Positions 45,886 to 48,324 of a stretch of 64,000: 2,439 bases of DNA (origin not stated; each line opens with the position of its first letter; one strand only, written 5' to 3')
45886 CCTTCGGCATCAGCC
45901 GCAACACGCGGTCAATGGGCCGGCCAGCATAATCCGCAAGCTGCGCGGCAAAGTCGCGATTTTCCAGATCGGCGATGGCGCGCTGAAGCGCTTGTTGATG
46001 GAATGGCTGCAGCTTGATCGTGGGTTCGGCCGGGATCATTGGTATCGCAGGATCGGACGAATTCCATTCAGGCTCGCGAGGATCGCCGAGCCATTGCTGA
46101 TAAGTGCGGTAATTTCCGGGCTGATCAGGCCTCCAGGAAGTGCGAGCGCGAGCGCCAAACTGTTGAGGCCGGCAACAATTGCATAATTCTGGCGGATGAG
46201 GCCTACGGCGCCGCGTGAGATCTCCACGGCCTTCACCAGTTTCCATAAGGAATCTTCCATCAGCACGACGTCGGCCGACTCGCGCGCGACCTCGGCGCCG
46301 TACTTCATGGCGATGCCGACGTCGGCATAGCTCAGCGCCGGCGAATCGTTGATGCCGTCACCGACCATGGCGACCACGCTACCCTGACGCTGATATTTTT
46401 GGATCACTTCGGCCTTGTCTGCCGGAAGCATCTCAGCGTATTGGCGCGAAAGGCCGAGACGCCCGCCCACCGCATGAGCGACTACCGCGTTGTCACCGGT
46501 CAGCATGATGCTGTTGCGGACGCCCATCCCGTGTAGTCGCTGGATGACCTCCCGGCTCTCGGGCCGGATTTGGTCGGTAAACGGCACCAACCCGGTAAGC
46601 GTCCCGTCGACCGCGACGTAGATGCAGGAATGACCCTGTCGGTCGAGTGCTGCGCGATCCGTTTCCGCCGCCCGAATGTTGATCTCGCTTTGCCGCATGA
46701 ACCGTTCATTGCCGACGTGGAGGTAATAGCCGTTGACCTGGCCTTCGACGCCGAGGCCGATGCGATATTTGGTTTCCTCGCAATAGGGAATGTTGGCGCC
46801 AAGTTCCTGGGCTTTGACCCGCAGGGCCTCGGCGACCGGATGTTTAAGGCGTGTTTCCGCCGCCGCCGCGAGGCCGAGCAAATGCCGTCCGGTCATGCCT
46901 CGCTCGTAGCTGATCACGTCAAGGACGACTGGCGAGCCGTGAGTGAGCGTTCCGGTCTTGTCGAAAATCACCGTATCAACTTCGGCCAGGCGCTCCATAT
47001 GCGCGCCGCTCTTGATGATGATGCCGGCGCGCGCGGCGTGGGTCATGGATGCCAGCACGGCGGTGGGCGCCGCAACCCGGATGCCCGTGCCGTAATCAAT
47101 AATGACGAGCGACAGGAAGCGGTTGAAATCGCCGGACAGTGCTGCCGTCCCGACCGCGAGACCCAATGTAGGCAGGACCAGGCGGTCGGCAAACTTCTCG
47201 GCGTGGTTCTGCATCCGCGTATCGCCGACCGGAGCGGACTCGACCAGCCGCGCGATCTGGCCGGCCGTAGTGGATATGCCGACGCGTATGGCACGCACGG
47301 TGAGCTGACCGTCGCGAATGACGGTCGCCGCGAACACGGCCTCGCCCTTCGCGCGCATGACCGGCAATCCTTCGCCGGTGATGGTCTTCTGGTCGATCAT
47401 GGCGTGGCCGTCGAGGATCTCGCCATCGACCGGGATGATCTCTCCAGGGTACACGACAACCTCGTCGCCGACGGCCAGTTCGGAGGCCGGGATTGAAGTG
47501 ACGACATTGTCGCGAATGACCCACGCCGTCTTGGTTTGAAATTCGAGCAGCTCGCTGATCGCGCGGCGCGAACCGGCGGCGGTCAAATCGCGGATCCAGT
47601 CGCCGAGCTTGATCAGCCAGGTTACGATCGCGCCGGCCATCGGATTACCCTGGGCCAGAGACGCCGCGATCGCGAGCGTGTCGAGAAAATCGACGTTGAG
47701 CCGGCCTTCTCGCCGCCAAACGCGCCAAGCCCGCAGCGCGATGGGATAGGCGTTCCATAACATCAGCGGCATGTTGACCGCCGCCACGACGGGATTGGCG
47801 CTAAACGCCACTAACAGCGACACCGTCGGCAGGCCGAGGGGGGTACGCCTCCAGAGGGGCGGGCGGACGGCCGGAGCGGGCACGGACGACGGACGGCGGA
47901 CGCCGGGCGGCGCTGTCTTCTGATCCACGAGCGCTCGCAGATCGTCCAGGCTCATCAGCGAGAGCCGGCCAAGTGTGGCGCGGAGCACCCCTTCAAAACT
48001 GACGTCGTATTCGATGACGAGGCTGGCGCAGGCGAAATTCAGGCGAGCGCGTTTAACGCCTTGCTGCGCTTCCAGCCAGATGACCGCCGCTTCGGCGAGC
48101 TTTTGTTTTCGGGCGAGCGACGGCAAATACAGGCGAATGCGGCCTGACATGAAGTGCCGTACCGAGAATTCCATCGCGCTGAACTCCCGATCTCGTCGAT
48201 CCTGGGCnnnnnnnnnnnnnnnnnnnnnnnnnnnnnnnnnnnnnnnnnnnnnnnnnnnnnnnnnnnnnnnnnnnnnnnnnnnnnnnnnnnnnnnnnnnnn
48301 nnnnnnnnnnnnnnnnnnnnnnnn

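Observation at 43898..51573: Ferrosome (fez)-like membrane-organelle gene cluster: CPx-less P-type ATPase with R-rich-motif partners, EcsC, DUF445, PPK2 and DUF5132/DUF2061 proteins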

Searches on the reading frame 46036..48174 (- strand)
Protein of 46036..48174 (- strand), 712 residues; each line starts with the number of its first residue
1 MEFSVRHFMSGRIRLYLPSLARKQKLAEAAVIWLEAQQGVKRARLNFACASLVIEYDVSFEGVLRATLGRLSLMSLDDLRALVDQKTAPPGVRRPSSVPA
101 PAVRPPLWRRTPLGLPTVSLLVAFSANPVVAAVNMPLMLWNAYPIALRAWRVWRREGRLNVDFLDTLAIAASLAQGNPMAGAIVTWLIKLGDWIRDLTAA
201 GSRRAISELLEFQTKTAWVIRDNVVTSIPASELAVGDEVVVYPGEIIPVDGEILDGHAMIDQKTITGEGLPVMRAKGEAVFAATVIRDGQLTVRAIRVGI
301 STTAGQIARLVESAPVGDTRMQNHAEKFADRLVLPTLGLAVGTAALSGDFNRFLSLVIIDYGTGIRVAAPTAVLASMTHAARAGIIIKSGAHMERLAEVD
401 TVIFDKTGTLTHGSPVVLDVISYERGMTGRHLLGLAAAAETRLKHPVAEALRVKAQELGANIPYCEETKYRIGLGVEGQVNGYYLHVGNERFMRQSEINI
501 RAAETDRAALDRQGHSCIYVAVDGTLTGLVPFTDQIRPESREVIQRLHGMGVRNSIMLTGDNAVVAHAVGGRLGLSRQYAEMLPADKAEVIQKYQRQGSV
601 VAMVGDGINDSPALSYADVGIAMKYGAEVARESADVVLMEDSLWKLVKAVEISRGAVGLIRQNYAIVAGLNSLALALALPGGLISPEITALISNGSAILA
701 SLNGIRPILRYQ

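Call 3: search_protein_families(library=pfam, proteins=[window:46036-48174:-], max_evalue=0.01)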
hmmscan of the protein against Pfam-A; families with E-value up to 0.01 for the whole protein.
window:46036-48174:- (712 aa): 4 families
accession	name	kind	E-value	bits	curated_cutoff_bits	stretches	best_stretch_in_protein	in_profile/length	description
PF00122.25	E1-E2_ATPase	-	1.7e-38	132.4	28.1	1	213-382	3-180/181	E1-E2 ATPase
PF00702.32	Hydrolase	-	1.5e-30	107.5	26.4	1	399-618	1-191/191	haloacid dehalogenase-like hydrolase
PF19991.5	HMA_2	-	1.1e-08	35.6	30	1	3-58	8-63/154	Heavy metal associated domain 2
PF08282.18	Hydrolase_3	-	2.1e-05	24.8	20.9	1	590-638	195-243/255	haloacid dehalogenase-like hydrolase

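Call 7: search_protein_families(library=ncbifam, proteins=[window:46036-48174:-], max_evalue=0.01)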
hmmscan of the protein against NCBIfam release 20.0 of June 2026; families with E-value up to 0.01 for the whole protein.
window:46036-48174:- (712 aa): 23 families
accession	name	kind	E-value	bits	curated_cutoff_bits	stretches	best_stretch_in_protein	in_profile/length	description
TIGR01525.1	ATPase-IB_hvy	subfamily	6.3e-153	510.6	346.25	1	161-706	1-559/560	heavy metal translocating P-type ATPase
TIGR01512.1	ATPase-IB2_Cd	subfamily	1.5e-110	370.3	313.5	2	161-461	1-289/494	cadmium family heavy metal-translocating P-type ATPase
TIGR01511.1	ATPase-IB1_Cu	subfamily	1.9e-104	350.5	397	1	182-703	47-537/542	copper-translocating P-type ATPase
NF008262.1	PRK11033.1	equivalog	2.8e-96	323.6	1005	1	131-706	148-726/731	zinc/cadmium/mercury/lead-transporting ATPase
NF007952.0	PRK10671.1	equivalog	5.3e-91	306.1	1316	1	180-693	292-809/838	copper-exporting P-type ATPase CopA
NF033775.1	P_type_ZntA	exception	8.6e-83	278.9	1240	1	139-707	161-728/732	Zn(II)/Cd(II)/Pb(II) translocating P-type ATPase ZntA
TIGR01494.1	ATPase_P-type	subfamily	3.5e-70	236.8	62.3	1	194-684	12-466/478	HAD-IC family P-type ATPase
TIGR01647.1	ATPase-IIIA_H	equivalog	3e-51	174.5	615.5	3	204-458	81-346/755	plasma-membrane proton-efflux P-type ATPase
TIGR01497.1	kdpB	equivalog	2.4e-50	171.4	527.9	1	218-654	109-564/675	potassium-transporting ATPase subunit KdpB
NF010609.0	PRK14010.1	equivalog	5.1e-38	130.7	1323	1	217-655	107-560/673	K(+)-transporting ATPase subunit B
TIGR01517.1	ATPase-IIB_Ca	equivalog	8.5e-33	113.5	507.05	2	581-665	610-694/882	calcium-translocating P-type ATPase, PMCA-type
TIGR01522.1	ATPase-IIA2_Ca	equivalog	3.3e-32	111.2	798.3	3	580-662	569-652/854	calcium-transporting P-type ATPase, PMR1-type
TIGR01116.1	ATPase-IIA1_Ca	equivalog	1.6e-28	99.3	703.4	2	523-654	454-599/799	calcium-translocating P-type ATPase, SERCA-type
TIGR01524.1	ATPase-IIIB_Mg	equivalog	2.4e-27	95.2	610.75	2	579-659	583-663/867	magnesium-translocating P-type ATPase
TIGR01657.1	P-ATPase-V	hypoth_equivalog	2.8e-27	94.7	618.25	4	579-624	783-828/1055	ATP13A2 family polyamine export P-type ATPase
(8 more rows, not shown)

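Call 8: find_homologous_proteins(query=window:46036-48174:-, max_evalue=1e-10)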
Query window:46036-48174:- (712 aa): 4444 proteins with E <= 1e-10 among 8000 candidates; the best 120 are listed.
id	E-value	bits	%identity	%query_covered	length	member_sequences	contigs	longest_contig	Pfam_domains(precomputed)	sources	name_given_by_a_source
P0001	0.0e+0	1427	91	100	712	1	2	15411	PF00702.33,PF19991.6,PF00122.26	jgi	jgi:P-type Cu2+ transporter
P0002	0.0e+0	1402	89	100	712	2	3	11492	PF00702.33,PF08282.19,PF19991.6,PF00122.26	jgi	-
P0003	0.0e+0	1397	88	100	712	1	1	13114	PF00702.33,PF08282.19,PF19991.6,PF00122.26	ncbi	-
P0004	0.0e+0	1392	89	100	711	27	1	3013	PF00702.33,PF08282.19,PF19991.6,PF00122.26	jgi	jgi:P-type Cu2+ transporter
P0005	0.0e+0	1388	88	100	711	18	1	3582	PF00702.33,PF19991.6,PF00122.26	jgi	-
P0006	0.0e+0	1383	87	100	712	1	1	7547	PF00702.33,PF08282.19,PF19991.6,PF00122.26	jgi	jgi:Cu2+-exporting ATPase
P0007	0.0e+0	1382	88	100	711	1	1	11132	PF00702.33,PF08282.19,PF19991.6,PF00122.26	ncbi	-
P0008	0.0e+0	1382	88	100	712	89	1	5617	PF00702.33,PF08282.19,PF19991.6,PF00122.26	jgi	jgi:heavy metal translocating P-type ATPase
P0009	0.0e+0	1380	87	100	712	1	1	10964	PF00702.33,PF08282.19,PF19991.6,PF00122.26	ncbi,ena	-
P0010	0.0e+0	1379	88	100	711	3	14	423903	PF00702.33,PF08282.19,PF19991.6,PF00122.26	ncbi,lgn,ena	-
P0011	0.0e+0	1375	87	100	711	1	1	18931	PF00702.33,PF08282.19,PF19991.6,PF00122.26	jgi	jgi:heavy metal translocating P-type ATPase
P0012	0.0e+0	1373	87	100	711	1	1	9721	PF00702.33,PF08282.19,PF19991.6,PF00122.26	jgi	jgi:heavy metal translocating P-type ATPase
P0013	0.0e+0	1373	87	100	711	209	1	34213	PF00702.33,PF19991.6,PF00122.26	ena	-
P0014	0.0e+0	1373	87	100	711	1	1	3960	PF00702.33,PF08282.19,PF19991.6,PF00122.26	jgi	jgi:P-type Cu2+ transporter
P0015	0.0e+0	1373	87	100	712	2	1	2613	PF00702.33,PF08282.19,PF19991.6,PF00122.26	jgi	jgi:heavy metal translocating P-type ATPase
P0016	0.0e+0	1370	87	100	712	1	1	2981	PF00702.33,PF08282.19,PF19991.6,PF00122.26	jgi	jgi:heavy metal translocating P-type ATPase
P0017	0.0e+0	1368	87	100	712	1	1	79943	PF00702.33,PF08282.19,PF19991.6,PF00122.26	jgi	jgi:heavy metal translocating P-type ATPase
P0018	0.0e+0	1367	87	100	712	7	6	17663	PF00702.33,PF08282.19,PF19991.6,PF00122.26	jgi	jgi:heavy metal translocating P-type ATPase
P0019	0.0e+0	1366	88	100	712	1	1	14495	PF00702.33,PF08282.19,PF19991.6,PF00122.26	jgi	jgi:heavy metal translocating P-type ATPase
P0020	0.0e+0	1366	87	100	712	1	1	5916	PF00702.33,PF08282.19,PF19991.6,PF00122.26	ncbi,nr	ncbi:MAG TPA: heavy metal translocating P-type ATPase [Xanthobacteraceae bacterium]|nr:heavy metal t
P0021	0.0e+0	1366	86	100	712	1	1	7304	PF00702.33,PF19991.6,PF00122.26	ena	-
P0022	0.0e+0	1366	87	100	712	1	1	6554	PF00702.33,PF08282.19,PF19991.6,PF00122.26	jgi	-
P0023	0.0e+0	1365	87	100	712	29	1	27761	PF00702.33,PF08282.19,PF19991.6,PF00122.26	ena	-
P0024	0.0e+0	1365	86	100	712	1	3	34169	PF00702.33,PF08282.19,PF19991.6,PF00122.26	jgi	jgi:heavy metal translocating P-type ATPase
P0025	0.0e+0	1363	86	100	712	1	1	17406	PF00702.33,PF08282.19,PF19991.6,PF00122.26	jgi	jgi:heavy metal translocating P-type ATPase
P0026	0.0e+0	1363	87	100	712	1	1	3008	PF00702.33,PF19991.6,PF00122.26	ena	-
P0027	0.0e+0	1362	87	100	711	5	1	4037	PF00702.33,PF08282.19,PF19991.6,PF00122.26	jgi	jgi:Cu2+-exporting ATPase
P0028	0.0e+0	1360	87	100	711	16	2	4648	PF00702.33,PF19991.6,PF00122.26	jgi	jgi:heavy metal translocating P-type ATPase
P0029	0.0e+0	1359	87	100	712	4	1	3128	PF00702.33,PF19991.6,PF00122.26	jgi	jgi:heavy metal translocating P-type ATPase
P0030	0.0e+0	1358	86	100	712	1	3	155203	PF00702.33,PF08282.19,PF19991.6,PF00122.26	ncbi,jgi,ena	jgi:Cu2+-exporting ATPase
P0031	0.0e+0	1357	87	100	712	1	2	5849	PF00702.33,PF08282.19,PF19991.6,PF00122.26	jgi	jgi:heavy metal translocating P-type ATPase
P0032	0.0e+0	1354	86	100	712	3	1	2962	PF00702.33,PF08282.19,PF19991.6,PF00122.26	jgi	jgi:heavy metal translocating P-type ATPase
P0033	0.0e+0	1354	86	100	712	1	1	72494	PF00702.33,PF08282.19,PF19991.6,PF00122.26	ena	-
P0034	0.0e+0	1352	86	100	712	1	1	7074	PF00702.33,PF08282.19,PF19991.6,PF00122.26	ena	-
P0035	0.0e+0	1350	85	100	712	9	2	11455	PF00702.33,PF19991.6,PF00122.26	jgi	jgi:heavy metal translocating P-type ATPase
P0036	0.0e+0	1350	86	100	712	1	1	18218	PF00702.33,PF19991.6,PF00122.26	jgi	jgi:Cu2+-exporting ATPase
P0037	0.0e+0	1350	85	100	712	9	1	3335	PF00702.33,PF19991.6,PF00122.26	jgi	jgi:heavy metal translocating P-type ATPase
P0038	0.0e+0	1350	86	100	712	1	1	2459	PF00702.33,PF08282.19,PF19991.6,PF00122.26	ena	-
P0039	0.0e+0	1350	85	100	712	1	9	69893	PF00702.33,PF19991.6,PF00122.26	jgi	jgi:heavy metal translocating P-type ATPase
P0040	0.0e+0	1349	86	100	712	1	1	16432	PF00702.33,PF08282.19,PF19991.6,PF00122.26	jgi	jgi:P-type Cu2+ transporter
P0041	0.0e+0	1347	85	100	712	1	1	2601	PF00702.33,PF08282.19,PF19991.6,PF00122.26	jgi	jgi:heavy metal translocating P-type ATPase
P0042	0.0e+0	1346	85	100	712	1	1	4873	PF00702.33,PF19991.6,PF00122.26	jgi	jgi:heavy metal translocating P-type ATPase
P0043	0.0e+0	1346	86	100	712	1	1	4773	PF00702.33,PF19991.6,PF00122.26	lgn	-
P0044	0.0e+0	1346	86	100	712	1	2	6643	PF00702.33,PF08282.19,PF19991.6,PF00122.26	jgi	jgi:P-type Cu2+ transporter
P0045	0.0e+0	1344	85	100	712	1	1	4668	PF00702.33,PF08282.19,PF19991.6,PF00122.26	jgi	jgi:heavy metal translocating P-type ATPase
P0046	0.0e+0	1340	85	100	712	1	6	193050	PF00702.33,PF08282.19,PF19991.6,PF00122.26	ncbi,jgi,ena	jgi:Cu2+-exporting ATPase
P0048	0.0e+0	1338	85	100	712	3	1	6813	PF00702.33,PF19991.6,PF00122.26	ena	-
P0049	0.0e+0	1337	85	100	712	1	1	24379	PF00702.33,PF08282.19,PF19991.6,PF00122.26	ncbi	-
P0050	0.0e+0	1337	85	100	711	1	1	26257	PF00702.33,PF08282.19,PF19991.6,PF00122.26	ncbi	ncbi:MAG: heavy metal translocating P-type ATPase [Xanthobacteraceae bacterium]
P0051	0.0e+0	1336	85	100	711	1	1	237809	PF00702.33,PF08282.19,PF19991.6,PF00122.26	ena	-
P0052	0.0e+0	1336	85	100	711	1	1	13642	PF00702.33,PF08282.19,PF19991.6,PF00122.26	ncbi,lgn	ncbi:MAG: heavy metal translocating P-type ATPase [Xanthobacteraceae bacterium]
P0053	0.0e+0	1335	85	100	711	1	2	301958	PF00702.33,PF08282.19,PF19991.6,PF00122.26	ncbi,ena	ncbi:MAG: heavy metal translocating P-type ATPase [Xanthobacteraceae bacterium]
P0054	0.0e+0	1335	85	100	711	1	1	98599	PF00702.33,PF08282.19,PF19991.6,PF00122.26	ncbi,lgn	-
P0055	0.0e+0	1334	85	100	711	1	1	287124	PF00702.33,PF19991.6,PF00122.26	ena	-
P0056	0.0e+0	1333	85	100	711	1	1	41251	PF00702.33,PF08282.19,PF19991.6,PF00122.26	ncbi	-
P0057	0.0e+0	1333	85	100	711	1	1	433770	PF00702.33,PF08282.19,PF19991.6,PF00122.26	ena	-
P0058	0.0e+0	1333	85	100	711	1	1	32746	PF00702.33,PF19991.6,PF00122.26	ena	-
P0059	0.0e+0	1332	85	100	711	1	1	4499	PF00702.33,PF08282.19,PF19991.6,PF00122.26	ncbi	-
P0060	0.0e+0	1332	85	100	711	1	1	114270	PF00702.33,PF08282.19,PF19991.6,PF00122.26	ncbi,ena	-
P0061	0.0e+0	1332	84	100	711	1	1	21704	PF00702.33,PF19991.6,PF00122.26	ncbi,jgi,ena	jgi:Cu2+-exporting ATPase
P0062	0.0e+0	1331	85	100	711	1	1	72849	PF00702.33,PF19991.6,PF00122.26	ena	-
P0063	0.0e+0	1331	84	100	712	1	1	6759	PF00702.33,PF19991.6,PF00122.26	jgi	jgi:heavy metal translocating P-type ATPase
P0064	0.0e+0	1329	84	100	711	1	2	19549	PF00702.33,PF19991.6,PF00122.26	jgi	jgi:Cu2+-exporting ATPase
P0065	0.0e+0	1328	84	100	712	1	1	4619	PF00702.33,PF19991.6,PF00122.26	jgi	jgi:heavy metal translocating P-type ATPase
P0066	0.0e+0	1326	83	100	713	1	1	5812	PF00702.33,PF08282.19,PF19991.6,PF00122.26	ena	-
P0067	0.0e+0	1323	84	100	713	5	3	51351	PF00702.33,PF08282.19,PF19991.6,PF00122.26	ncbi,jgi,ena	-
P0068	0.0e+0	1320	83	100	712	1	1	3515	PF00702.33,PF19991.6,PF00122.26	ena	-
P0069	0.0e+0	1318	84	100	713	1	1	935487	PF00702.33,PF19991.6,PF00122.26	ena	-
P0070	0.0e+0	1318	83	100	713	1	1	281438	PF00702.33,PF19991.6,PF00122.26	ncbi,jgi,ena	jgi:Cu2+-exporting ATPase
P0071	0.0e+0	1317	84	100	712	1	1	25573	PF00702.33,PF08282.19,PF19991.6,PF00122.26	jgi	jgi:heavy metal translocating P-type ATPase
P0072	0.0e+0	1317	83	100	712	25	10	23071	PF00702.33,PF08282.19,PF19991.6,PF00122.26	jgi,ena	jgi:heavy metal translocating P-type ATPase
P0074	0.0e+0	1317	83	100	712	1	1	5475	PF00702.33,PF08282.19,PF19991.6,PF00122.26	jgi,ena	-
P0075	0.0e+0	1315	83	100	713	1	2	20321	PF00702.33,PF19991.6,PF00122.26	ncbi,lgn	-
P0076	0.0e+0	1313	83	100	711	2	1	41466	PF00702.33,PF19991.6,PF00122.26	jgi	-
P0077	0.0e+0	1313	84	100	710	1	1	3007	PF00702.33,PF08282.19,PF19991.6,PF00122.26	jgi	-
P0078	0.0e+0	1313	83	100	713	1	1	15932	PF00702.33,PF19991.6,PF00122.26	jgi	jgi:heavy metal translocating P-type ATPase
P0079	0.0e+0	1312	86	97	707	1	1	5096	PF00702.33,PF08282.19,PF19991.6,PF00122.26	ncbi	-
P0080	0.0e+0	1311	83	100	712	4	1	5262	PF00702.33,PF08282.19,PF19991.6,PF00122.26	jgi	jgi:heavy metal translocating P-type ATPase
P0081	0.0e+0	1311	83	100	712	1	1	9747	PF00702.33,PF08282.19,PF19991.6,PF00122.26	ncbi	-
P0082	0.0e+0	1310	84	100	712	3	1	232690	PF00702.33,PF08282.19,PF19991.6,PF00122.26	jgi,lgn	jgi:Cu2+-exporting ATPase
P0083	0.0e+0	1310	83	100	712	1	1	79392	PF00702.33,PF08282.19,PF19991.6,PF00122.26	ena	-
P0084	0.0e+0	1310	82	100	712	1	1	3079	PF00702.33,PF08282.19,PF19991.6,PF00122.26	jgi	jgi:heavy metal translocating P-type ATPase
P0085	0.0e+0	1309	82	100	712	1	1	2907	PF00702.33,PF19991.6,PF00122.26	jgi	jgi:heavy metal translocating P-type ATPase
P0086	0.0e+0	1309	82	100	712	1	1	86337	PF00702.33,PF08282.19,PF19991.6,PF00122.26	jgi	jgi:P-type Cu2+ transporter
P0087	0.0e+0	1308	83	100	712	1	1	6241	PF00702.33,PF08282.19,PF19991.6,PF00122.26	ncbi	-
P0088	0.0e+0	1306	83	100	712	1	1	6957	PF00702.33,PF08282.19,PF19991.6,PF00122.26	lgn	-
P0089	0.0e+0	1306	83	100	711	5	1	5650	PF00702.33,PF08282.19,PF19991.6,PF00122.26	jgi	jgi:heavy metal translocating P-type ATPase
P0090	0.0e+0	1305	83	100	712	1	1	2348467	PF00702.33,PF08282.19,PF19991.6,PF00122.26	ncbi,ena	-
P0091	0.0e+0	1301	83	100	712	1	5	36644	PF00702.33,PF19991.6,PF00122.26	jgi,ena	jgi:Cu2+-exporting ATPase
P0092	0.0e+0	1301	83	100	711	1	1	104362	PF00702.33,PF08282.19,PF19991.6,PF00122.26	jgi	jgi:heavy metal translocating P-type ATPase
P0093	0.0e+0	1300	82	100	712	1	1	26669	PF00702.33,PF08282.19,PF19991.6,PF00122.26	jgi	jgi:heavy metal translocating P-type ATPase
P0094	0.0e+0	1299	83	100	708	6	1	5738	PF00702.33,PF08282.19,PF19991.6,PF00122.26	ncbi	-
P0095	0.0e+0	1298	82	100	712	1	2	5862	PF00702.33,PF19991.6,PF00122.26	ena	-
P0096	0.0e+0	1298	83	100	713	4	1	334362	PF00702.33,PF19991.6,PF00122.26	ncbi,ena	-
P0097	0.0e+0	1298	82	100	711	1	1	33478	PF00702.33,PF08282.19,PF19991.6,PF00122.26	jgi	jgi:Cu2+-exporting ATPase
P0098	0.0e+0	1297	83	100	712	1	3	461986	PF00702.33,PF08282.19,PF19991.6,PF00122.26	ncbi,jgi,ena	jgi:Cu2+-exporting ATPase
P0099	0.0e+0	1297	82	100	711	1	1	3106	PF00702.33,PF08282.19,PF19991.6,PF00122.26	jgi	-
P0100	0.0e+0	1297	82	100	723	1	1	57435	PF00702.33,PF19991.6,PF00122.26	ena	-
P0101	0.0e+0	1297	83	100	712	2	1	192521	PF00702.33,PF08282.19,PF19991.6,PF00122.26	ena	-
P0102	0.0e+0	1296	83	100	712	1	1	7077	PF00702.33,PF08282.19,PF19991.6,PF00122.26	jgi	-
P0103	0.0e+0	1296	80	100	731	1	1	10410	PF00702.33,PF19991.6,PF00122.26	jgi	jgi:cation-transporting P-type ATPase C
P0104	0.0e+0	1296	83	100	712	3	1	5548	PF00702.33,PF08282.19,PF19991.6,PF00122.26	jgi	jgi:Cu2+-exporting ATPase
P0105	0.0e+0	1295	81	100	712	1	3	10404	PF00702.33,PF19991.6,PF00122.26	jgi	jgi:heavy metal translocating P-type ATPase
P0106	0.0e+0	1295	84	100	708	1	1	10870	PF00702.33,PF19991.6,PF00122.26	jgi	jgi:Cu2+-exporting ATPase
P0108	0.0e+0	1293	82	100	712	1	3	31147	PF00702.33,PF19991.6,PF00122.26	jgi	jgi:heavy metal translocating P-type ATPase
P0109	0.0e+0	1293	82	100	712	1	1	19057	PF00702.33,PF08282.19,PF19991.6,PF00122.26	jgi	jgi:heavy metal translocating P-type ATPase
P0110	0.0e+0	1292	84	100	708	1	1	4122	PF00702.33,PF08282.19,PF19991.6,PF00122.26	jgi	jgi:heavy metal translocating P-type ATPase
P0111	0.0e+0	1291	82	100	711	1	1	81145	PF00702.33,PF08282.19,PF19991.6,PF00122.26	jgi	jgi:heavy metal translocating P-type ATPase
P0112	0.0e+0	1289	82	100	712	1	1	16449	PF00702.33,PF08282.19,PF19991.6,PF00122.26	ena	-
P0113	0.0e+0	1289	81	100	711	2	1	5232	PF00702.33,PF19991.6,PF00122.26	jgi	jgi:heavy metal translocating P-type ATPase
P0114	0.0e+0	1289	81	100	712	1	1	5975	PF00702.33,PF08282.19,PF19991.6,PF00122.26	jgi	jgi:Cu2+-exporting ATPase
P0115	0.0e+0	1288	82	100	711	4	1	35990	PF00702.33,PF08282.19,PF19991.6,PF00122.26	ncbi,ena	-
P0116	0.0e+0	1288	82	100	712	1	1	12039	PF00702.33,PF19991.6,PF00122.26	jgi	jgi:heavy metal translocating P-type ATPase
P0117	0.0e+0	1287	81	100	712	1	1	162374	PF00702.33,PF19991.6,PF00122.26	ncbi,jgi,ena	jgi:Cu2+-exporting ATPase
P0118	0.0e+0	1285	81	100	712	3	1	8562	PF00702.33,PF08282.19,PF19991.6,PF00122.26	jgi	jgi:heavy metal translocating P-type ATPase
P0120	0.0e+0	1284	81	100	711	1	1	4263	PF00702.33,PF19991.6,PF00122.26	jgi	jgi:heavy metal translocating P-type ATPase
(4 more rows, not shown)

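Call 10: find_encoding_contigs(protein=window:46036-48174:-, flank=10000, max_places=4)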
Protein window:46036-48174:- (712 aa): 4 contigs read that carry it; 2 places shown.
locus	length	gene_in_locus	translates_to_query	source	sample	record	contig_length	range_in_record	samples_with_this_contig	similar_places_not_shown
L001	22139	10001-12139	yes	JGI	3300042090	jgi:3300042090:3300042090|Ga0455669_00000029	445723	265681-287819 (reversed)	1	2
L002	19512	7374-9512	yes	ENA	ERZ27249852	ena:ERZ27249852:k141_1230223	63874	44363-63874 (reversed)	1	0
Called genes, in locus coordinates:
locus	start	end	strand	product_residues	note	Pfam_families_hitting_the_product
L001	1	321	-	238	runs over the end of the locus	PF01209:Ubie_methyltran, PF13489:Methyltransf_23, PF13847:Methyltransf_31, PF08241:Methyltransf_11, PF08242:Methyltransf_12, PF13649:Methyltransf_25, PF20922:Anamorsin_N (weak)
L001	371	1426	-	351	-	PF13439:Glyco_transf_4, PF13579:Glyco_trans_4_4 (weak), PF00534:Glycos_transf_1, PF13692:Glyco_trans_1_4, PF20706:GT4-conflict (weak)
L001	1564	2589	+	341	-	PF03706:LPG_synthase_TM (weak)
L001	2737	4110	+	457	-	PF02321:OEP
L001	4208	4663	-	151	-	PF13827:DUF4189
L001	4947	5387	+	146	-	PF13924:Lipocalin_5 (faint)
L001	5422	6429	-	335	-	PF00089:Trypsin (faint), PF13365:Trypsin_2 (weak)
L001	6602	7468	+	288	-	PF09834:DUF2061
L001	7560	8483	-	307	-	PF03976:PPK2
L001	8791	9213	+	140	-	PF17195:DUF5132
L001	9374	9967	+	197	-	PF19991:HMA_2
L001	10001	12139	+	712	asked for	PF19991:HMA_2, PF00122:E1-E2_ATPase, PF00702:Hydrolase, PF08282:Hydrolase_3 (faint)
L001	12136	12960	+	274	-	PF12787:EcsC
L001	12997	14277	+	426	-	PF04286:DUF445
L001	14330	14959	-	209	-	PF00484:Pro_CA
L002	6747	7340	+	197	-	PF19991:HMA_2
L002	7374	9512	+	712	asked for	PF19991:HMA_2, PF00122:E1-E2_ATPase, PF00702:Hydrolase, PF08282:Hydrolase_3 (faint)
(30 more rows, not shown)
